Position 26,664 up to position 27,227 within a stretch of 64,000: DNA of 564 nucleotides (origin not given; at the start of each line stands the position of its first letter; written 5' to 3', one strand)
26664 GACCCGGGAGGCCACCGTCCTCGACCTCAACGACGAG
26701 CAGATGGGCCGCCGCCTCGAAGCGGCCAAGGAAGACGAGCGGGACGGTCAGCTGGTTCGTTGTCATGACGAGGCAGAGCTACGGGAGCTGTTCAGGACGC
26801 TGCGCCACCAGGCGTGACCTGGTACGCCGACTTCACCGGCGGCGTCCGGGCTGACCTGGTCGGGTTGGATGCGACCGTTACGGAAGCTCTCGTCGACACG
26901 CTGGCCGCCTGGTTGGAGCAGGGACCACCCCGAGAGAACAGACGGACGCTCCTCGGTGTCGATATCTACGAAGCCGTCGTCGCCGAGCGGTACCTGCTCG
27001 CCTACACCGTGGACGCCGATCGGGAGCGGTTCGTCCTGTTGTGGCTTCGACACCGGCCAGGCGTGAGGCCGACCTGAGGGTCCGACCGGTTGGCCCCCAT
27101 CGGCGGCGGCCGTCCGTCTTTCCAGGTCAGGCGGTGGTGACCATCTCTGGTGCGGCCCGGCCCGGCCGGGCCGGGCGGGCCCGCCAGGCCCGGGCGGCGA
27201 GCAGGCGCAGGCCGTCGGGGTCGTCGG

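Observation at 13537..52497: One conserved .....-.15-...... motif heads nearly every flagellar transcription unit, including early genes and fliA itself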

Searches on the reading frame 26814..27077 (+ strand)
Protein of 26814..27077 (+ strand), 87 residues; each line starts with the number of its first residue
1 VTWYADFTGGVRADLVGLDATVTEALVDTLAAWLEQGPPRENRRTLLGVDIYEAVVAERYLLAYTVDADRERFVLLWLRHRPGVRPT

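Call 62: search_protein_families(library=pfam, proteins=[window:26814-27077:+], max_evalue=1)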
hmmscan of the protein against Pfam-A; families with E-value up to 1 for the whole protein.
window:26814-27077:+ (87 aa): 1 family
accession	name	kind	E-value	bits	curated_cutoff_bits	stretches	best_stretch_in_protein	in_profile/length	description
PF05016.21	ParE_toxin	-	0.081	13.9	23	1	23-80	25-84/89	ParE toxin of type II toxin-antitoxin system, parDE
